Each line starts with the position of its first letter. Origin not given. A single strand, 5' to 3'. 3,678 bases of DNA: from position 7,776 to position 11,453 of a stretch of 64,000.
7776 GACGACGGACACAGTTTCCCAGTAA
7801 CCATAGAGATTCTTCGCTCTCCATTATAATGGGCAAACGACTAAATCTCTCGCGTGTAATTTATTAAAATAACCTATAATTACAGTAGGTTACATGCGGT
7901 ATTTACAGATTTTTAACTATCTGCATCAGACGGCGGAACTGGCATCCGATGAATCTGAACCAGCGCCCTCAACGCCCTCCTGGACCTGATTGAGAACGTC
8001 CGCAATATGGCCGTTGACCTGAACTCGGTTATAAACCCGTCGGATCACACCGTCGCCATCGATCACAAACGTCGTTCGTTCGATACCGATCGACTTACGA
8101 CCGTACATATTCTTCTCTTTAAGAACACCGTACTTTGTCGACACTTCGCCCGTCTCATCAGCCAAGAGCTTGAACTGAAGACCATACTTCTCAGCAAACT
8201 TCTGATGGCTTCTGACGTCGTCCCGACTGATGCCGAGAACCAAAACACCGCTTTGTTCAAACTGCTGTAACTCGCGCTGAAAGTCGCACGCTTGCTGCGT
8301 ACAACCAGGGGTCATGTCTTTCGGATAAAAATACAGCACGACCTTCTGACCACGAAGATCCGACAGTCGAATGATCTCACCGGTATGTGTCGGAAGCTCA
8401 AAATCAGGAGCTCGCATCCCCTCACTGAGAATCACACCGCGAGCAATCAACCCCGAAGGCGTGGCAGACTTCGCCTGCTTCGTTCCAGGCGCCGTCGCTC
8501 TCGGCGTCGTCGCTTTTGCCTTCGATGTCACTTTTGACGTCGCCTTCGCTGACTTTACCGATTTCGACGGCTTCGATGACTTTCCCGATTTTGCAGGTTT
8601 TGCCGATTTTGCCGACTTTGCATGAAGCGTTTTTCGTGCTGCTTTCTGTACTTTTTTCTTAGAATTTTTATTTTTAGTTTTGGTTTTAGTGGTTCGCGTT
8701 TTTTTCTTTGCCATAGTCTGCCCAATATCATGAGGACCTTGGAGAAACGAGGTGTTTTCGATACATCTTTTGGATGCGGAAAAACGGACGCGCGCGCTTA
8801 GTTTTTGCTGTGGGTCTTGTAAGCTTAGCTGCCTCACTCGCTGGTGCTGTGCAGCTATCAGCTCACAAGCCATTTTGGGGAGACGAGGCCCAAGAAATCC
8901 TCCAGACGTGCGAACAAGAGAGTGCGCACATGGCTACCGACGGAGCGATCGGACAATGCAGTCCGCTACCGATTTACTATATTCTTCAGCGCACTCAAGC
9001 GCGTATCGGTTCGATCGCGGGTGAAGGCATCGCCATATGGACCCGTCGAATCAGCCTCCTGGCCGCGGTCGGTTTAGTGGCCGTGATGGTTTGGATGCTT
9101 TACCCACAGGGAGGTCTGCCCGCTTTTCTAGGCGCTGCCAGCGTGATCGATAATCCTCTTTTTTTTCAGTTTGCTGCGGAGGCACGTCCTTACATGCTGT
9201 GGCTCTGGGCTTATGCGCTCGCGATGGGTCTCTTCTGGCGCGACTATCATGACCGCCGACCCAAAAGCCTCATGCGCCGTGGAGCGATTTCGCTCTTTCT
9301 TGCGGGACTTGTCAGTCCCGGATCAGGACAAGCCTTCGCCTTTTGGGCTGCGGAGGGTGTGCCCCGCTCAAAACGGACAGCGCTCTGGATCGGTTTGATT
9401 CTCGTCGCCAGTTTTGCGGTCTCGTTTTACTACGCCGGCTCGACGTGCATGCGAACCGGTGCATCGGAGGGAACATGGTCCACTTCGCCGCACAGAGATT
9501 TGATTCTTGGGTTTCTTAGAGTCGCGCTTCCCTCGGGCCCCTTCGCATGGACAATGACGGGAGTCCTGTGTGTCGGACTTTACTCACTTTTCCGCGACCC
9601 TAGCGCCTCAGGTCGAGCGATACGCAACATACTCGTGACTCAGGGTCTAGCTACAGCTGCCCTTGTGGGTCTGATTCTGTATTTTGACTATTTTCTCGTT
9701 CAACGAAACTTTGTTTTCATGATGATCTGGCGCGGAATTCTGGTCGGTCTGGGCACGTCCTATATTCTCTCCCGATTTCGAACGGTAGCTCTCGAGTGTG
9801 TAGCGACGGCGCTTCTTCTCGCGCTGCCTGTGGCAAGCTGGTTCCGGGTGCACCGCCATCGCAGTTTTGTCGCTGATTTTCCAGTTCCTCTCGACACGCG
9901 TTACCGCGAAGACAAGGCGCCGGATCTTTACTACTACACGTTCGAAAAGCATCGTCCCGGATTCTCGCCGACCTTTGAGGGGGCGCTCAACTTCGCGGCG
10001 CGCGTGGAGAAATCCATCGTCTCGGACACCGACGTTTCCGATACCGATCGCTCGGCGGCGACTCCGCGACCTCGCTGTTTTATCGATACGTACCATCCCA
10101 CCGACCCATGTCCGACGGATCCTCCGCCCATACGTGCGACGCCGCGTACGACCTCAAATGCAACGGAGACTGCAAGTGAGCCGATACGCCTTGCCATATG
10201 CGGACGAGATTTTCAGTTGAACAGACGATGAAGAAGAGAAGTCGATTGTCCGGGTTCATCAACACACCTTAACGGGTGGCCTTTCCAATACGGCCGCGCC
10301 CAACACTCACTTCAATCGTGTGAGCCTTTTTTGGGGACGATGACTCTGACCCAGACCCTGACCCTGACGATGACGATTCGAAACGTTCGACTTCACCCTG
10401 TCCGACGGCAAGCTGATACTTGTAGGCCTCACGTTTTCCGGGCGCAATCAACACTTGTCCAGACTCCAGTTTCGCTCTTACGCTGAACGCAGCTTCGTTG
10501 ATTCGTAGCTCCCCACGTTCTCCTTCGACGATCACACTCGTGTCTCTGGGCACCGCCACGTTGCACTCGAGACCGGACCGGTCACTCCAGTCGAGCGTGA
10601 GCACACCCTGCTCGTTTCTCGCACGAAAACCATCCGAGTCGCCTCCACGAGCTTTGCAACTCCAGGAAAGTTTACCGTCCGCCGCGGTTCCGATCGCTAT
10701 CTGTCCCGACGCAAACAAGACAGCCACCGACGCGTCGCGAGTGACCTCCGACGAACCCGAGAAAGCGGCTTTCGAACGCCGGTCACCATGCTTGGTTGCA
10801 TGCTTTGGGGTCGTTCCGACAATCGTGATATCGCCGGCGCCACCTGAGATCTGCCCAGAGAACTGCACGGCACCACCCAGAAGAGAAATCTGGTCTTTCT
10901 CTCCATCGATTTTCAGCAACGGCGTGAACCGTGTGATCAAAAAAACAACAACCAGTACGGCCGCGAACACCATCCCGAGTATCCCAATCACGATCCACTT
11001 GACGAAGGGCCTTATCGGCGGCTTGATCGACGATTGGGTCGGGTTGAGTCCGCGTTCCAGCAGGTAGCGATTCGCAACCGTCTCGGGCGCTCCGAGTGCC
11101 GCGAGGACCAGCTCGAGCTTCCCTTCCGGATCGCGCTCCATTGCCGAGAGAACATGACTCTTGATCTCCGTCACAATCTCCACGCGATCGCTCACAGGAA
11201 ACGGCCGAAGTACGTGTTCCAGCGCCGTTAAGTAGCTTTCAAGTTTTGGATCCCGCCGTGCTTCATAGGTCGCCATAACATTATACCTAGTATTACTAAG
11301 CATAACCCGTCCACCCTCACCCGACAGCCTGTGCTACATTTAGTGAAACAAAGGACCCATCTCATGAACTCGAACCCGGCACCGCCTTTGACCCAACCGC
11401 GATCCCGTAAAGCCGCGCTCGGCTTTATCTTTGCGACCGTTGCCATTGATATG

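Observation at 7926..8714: Peroxiredoxin Bcp carrying a histone H1-like lysine-rich N-terminal domain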

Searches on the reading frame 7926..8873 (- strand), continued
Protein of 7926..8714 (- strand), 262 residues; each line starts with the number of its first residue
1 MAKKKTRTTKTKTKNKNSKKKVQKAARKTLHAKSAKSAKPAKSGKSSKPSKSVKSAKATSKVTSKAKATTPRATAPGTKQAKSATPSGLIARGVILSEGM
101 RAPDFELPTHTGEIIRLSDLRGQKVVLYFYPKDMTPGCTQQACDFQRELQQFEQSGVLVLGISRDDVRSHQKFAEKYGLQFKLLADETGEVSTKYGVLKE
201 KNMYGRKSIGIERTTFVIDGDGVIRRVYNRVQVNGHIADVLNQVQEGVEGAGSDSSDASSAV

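Call 46: search_solved_structures(query=window:7926-8714:-, max_evalue=1e-10, show_alignments=1)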
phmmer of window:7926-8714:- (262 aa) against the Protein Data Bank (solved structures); distinct sequences matched with E-value up to 1e-10: 51.
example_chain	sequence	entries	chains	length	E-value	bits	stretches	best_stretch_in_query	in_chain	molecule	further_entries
5enu_A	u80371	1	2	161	5.2e-40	141.4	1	100-245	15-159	Alkyl hydroperoxide reductase/ Thiol specific antioxidant/ Mal allergen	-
5iph_A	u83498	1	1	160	9.1e-33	117.8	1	104-241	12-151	Bacterioferritin comigratory protein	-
5iox_A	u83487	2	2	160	1.3e-32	117.3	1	104-241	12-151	Bacterioferritin comigratory protein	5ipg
5iiz_A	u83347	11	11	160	1.3e-32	117.3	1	104-241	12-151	Bacterioferritin comigratory protein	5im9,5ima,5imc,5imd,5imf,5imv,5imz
3gkk_A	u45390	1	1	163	1.3e-32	117.3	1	104-241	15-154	Bacterioferritin comigratory protein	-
3ixr_A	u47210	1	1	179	8.4e-32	114.6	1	114-246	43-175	Bacterioferritin comigratory protein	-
3gkn_A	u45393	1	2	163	2.3e-31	113.2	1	104-241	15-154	Bacterioferritin comigratory protein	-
3gkm_A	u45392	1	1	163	2.3e-31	113.2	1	104-241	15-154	Bacterioferritin comigratory protein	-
5io2_A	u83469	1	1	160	3.2e-31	112.7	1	104-241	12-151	Bacterioferritin comigratory protein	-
3drn_A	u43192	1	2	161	3e-24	89.9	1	98-244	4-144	Peroxiredoxin, bacterioferritin comigratory protein homolog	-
5epf_A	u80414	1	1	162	2.1e-23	87.1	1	99-236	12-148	Peroxiredoxin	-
2ywn_A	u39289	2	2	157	1e-19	75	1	97-226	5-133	Peroxiredoxin-like protein | Peroxiredoxin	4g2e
4eo3_A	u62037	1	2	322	1.4e-17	68.1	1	101-244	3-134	Bacterioferritin comigratory protein/NADH dehydrogenase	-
2cx3_A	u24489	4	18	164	2.2e-16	64.2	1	97-225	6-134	bacterioferritin comigratory protein | Thiol peroxidase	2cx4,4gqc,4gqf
5ovq_D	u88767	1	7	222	1.7e-15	61.2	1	99-244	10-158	Peroxiredoxin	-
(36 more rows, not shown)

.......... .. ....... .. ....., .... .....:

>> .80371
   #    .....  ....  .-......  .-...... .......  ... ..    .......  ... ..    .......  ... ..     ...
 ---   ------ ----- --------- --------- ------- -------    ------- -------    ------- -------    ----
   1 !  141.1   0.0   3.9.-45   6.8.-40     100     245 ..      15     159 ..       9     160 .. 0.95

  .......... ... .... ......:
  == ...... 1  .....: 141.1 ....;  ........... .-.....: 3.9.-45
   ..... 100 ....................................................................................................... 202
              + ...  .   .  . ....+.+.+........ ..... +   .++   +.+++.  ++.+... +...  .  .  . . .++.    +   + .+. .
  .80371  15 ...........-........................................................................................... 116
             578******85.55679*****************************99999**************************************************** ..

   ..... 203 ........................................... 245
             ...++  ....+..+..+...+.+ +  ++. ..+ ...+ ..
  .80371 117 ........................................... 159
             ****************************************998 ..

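Call 53: search_protein_families(library=ncbifam, proteins=[window:7926-8714:-], max_evalue=0.001)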
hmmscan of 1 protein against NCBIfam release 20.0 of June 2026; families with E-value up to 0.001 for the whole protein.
window:7926-8714:- (262 aa): 13 families
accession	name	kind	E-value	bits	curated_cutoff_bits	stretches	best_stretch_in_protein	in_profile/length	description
NF053650.1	PerredPrxQDein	equivalog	3.3e-47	160.2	260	1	103-246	2-144/148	thioredoxin-dependent peroxiredoxin PrxQ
NF006960.0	PRK09437.1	equivalog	1.3e-43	148.6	140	1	96-246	4-154/156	thioredoxin-dependent thiol peroxidase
NF009668.0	PRK13189.1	equivalog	1.3e-20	73.6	211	1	97-239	11-154/224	peroxiredoxin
NF009669.0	PRK13190.1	equivalog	9.5e-18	64.1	261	1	99-238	6-145/203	putative peroxiredoxin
NF040737.1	peroxi_PrxU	equivalog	5.2e-17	62.3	270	1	91-245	31-190/233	thioredoxin-dependent peroxiredoxin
TIGR03137.1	AhpC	equivalog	5.7e-14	52.3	272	1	110-235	17-142/187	alkyl hydroperoxide reductase subunit C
NF002854.0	PRK03147.1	subfamily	9.9e-14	51.6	170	1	95-245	35-173/176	thiol-disulfide oxidoreductase ResA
NF010122.0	PRK13599.1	equivalog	1.8e-13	50.4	456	1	100-240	11-153/220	peroxiredoxin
NF009670.0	PRK13191.1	equivalog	2.6e-13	50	374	1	99-245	10-158/215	putative peroxiredoxin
NF011576.0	PRK15000.1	subfamily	1.1e-07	31.8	301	1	120-244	32-158/200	peroxiredoxin C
NF001808.0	PRK00522.1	equivalog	4.5e-07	29.4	123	1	93-224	15-143/167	thiol peroxidase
NF041054.1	WAxxUGC_long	equivalog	7.5e-06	25.4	300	1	99-198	81-180/354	ResA-like WAxxUGC motif-containing protein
NF041202.1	StoA_CxxC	exception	0.00037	20.4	210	1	102-198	33-130/163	endospore biogenesis thiol-disulfide oxidoreductase StoA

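Call 54: predict_structure(alignment_id=A1)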
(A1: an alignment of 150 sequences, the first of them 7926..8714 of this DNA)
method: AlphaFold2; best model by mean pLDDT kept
length: 262 residues; sequences in the alignment: 150
mean_pLDDT: 79.5   pTM: 0.65
mean pLDDT of the five models: 79.5, 79.2, 79.1, 79.1, 78.0
residues with pLDDT >= 90: 151; 70-90: 3; 50-70: 85; < 50: 23
segments of 3 or more residues with pLDDT < 50: 84-90
pLDDT, mean of each block of 10 residues (from residue 1): 56 55 57 57 55 50 56 53 47 82 98 98 98 98 98 97 98 98 98 96 94 97 96 97 84 56 58
secondary structure, 60 per line:
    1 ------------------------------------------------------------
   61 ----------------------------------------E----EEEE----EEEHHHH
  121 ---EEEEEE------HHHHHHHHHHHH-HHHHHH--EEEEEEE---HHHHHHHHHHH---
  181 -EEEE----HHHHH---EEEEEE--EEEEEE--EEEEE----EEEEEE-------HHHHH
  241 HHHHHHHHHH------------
elements in order: E106-109 E114-116 H117-120 E124-129 H136-147 H149-154 E157-163 H167-177 E182-185 H190-194 E198-203 E206-211 E214-218 E223-228 H236-250

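Call 59: find_homologous_proteins(query=P0015, max_evalue=1e-40)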
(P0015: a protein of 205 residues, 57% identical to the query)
Query P0015 (205 aa): 6661 proteins with E <= 1e-40 among 8000 candidates; the best 120 are listed.
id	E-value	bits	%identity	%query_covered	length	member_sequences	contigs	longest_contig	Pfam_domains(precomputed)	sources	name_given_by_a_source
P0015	5.3e-130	449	100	100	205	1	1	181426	PF08534.17,PF00578.28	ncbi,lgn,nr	ncbi:MAG: thioredoxin-dependent thiol peroxidase [Bdellovibrionales bacterium]|nr:thioredoxin-depend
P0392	5.5e-87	309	82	75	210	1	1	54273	PF08534.17,PF00578.28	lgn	-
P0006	3.2e-86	306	76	83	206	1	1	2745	PF08534.17,PF00578.28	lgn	-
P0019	3.4e-84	300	79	78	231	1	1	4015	PF08534.17,PF00578.28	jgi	jgi:peroxiredoxin Q/BCP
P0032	6.2e-84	299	76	78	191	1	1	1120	PF08534.17,PF00578.28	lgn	-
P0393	9.9e-81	288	78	75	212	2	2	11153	PF08534.17,PF00578.28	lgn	-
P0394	7.2e-75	269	69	81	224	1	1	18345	PF08534.17,PF00578.28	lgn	-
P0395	3.0e-73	264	70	75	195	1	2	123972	PF08534.17,PF00578.28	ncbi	-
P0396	1.5e-72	262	71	76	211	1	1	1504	PF08534.17,PF00578.28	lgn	-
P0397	1.9e-72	261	66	77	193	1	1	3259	PF08534.17,PF00578.28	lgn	-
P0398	2.3e-72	261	68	86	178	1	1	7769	PF08534.17,PF00578.28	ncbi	-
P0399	6.3e-72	260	68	78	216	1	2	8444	PF08534.17,PF00578.28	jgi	jgi:peroxiredoxin Q/BCP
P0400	9.0e-71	256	65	77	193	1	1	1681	PF08534.17,PF00578.28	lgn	-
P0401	1.1e-70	256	63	78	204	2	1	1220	PF08534.17,PF00578.28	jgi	jgi:peroxiredoxin Q/BCP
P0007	1.7e-70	255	68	74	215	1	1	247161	PF08534.17,PF00578.28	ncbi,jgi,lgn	jgi:peroxiredoxin Q/BCP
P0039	6.5e-66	240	62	78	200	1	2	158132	PF08534.17,PF00578.28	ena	-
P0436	4.7e-65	237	58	88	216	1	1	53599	PF08534.17,PF00578.28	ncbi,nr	ncbi:MAG: thioredoxin-dependent thiol peroxidase [Bdellovibrionales bacterium]|nr:thioredoxin-depend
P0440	8.3e-65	236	62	87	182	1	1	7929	PF08534.17,PF00578.28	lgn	-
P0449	3.2e-64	234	60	86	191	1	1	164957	PF08534.17,PF00578.28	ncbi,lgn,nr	ncbi:MAG: thioredoxin-dependent thiol peroxidase [Bdellovibrionales bacterium]|nr:thioredoxin-depend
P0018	7.9e-64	233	63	74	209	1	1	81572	PF08534.17,PF00578.28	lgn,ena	-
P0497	1.1e-60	223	61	85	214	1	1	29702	PF08534.17,PF07382.17,PF00578.28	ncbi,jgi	jgi:peroxiredoxin Q/BCP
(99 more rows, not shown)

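Call 62: search_protein_families(library=pfam, proteins=[P0497, P0436, P0449, P0244, P0360, P0369, P0388], max_evalue=0.01)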
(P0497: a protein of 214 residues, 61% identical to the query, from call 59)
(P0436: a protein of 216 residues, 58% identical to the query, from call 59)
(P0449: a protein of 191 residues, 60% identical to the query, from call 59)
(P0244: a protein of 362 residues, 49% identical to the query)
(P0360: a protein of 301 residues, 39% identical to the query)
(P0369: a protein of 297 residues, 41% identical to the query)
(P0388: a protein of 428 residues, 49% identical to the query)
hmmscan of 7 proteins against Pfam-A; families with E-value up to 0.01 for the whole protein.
P0497 (214 aa): 4 families
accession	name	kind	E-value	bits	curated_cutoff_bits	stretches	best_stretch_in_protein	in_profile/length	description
PF00578.27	AhpC-TSA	-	1.1e-38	132.4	26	1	63-191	1-123/124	AhpC/TSA family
PF08534.16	Redoxin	-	4e-21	75.8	26.6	1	63-199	2-138/148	Redoxin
PF07382.16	HC2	-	7.7e-06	26.6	40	1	2-57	91-148/194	Histone H1-like nucleoprotein HC2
PF13911.12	AhpC-TSA_2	-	0.00075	20.3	27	1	113-167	5-59/114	AhpC/TSA antioxidant enzyme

P0436 (216 aa): 2 families
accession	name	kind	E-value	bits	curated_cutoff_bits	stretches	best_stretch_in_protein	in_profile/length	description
PF00578.27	AhpC-TSA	-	1.2e-40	138.7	26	1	65-192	2-123/124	AhpC/TSA family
PF08534.16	Redoxin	-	6.7e-22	78.3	26.6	1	63-201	1-139/148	Redoxin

P0449 (191 aa): 3 families
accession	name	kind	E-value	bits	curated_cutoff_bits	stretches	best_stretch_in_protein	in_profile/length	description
PF00578.27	AhpC-TSA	-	5.5e-39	133.4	26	1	38-161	1-118/124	AhpC/TSA family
PF08534.16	Redoxin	-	4.4e-19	69.2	26.6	1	38-162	2-126/148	Redoxin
PF13911.12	AhpC-TSA_2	-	0.0021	18.9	27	1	86-139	3-56/114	AhpC/TSA antioxidant enzyme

P0244 (362 aa): 3 families
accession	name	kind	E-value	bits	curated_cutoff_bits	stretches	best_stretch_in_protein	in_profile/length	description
PF00578.27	AhpC-TSA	-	3.8e-36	124.2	26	1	208-336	2-123/124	AhpC/TSA family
PF08534.16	Redoxin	-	2.5e-19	70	26.6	1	207-341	2-135/148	Redoxin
PF07382.16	HC2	-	0.0022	18.6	40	1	60-197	4-145/194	Histone H1-like nucleoprotein HC2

P0360 (301 aa): 4 families
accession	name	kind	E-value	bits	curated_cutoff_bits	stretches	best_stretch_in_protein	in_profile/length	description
PF00578.27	AhpC-TSA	-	3.6e-32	111.3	26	1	157-278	7-123/124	AhpC/TSA family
PF07382.16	HC2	-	8e-21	75.5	40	1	4-129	12-143/194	Histone H1-like nucleoprotein HC2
PF08534.16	Redoxin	-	2e-15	57.3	26.6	1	155-278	6-130/148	Redoxin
PF02095.21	Extensin_1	-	3.1e-05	24.3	105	1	9-134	8-132/171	Extensin-like protein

P0369 (297 aa): 3 families
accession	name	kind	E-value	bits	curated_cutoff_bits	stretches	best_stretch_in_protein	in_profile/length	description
PF00578.27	AhpC-TSA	-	1.2e-39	135.5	26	1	145-274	1-123/124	AhpC/TSA family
PF08534.16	Redoxin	-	7.6e-21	74.9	26.6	1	144-275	1-131/148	Redoxin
PF05988.18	DUF899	-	0.00034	20.7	27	1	150-250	47-152/224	Bacterial protein of unknown function (DUF899)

P0388 (428 aa): 2 families
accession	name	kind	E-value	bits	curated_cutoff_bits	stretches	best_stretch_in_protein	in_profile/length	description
PF00578.27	AhpC-TSA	-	6.9e-42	142.7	26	1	273-402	1-123/124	AhpC/TSA family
PF08534.16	Redoxin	-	3.3e-23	82.5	26.6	1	273-413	2-141/148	Redoxin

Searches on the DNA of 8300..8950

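Call 60: search_rna_families(source=window, start=8300, end=8950, threshold=evalue, max_evalue=1)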
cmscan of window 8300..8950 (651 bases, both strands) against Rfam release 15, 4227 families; matches with E-value up to 1: 0.
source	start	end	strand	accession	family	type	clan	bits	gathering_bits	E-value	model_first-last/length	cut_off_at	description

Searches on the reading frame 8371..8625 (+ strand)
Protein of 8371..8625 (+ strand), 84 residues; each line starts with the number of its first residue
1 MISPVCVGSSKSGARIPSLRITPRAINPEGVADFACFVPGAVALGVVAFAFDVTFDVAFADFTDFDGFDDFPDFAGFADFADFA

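Call 52: search_protein_families(library=pfam, proteins=[window:8371-8625:+], max_evalue=10)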
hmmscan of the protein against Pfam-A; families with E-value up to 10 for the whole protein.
window:8371-8625:+ (84 aa): 0 families

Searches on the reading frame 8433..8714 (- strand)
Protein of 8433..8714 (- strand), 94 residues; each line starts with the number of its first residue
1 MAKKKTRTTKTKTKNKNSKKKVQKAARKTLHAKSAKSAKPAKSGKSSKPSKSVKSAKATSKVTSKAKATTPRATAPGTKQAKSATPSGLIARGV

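Call 52: search_protein_families(library=pfam, proteins=[window:8433-8714:-], max_evalue=10)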
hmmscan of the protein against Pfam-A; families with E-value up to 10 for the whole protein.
seq(94 aa): 0 families

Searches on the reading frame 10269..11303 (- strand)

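Call 26: search_protein_families(library=pfam, proteins=[window:10269-11303:-], max_evalue=0.00001)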
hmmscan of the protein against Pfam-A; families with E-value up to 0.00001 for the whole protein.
window:10269-11303:- (344 aa): 1 family
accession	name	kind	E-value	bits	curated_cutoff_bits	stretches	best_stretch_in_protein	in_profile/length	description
PF22564.2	HAAS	-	9.1e-08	32.8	27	1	24-78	2-54/55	HAAS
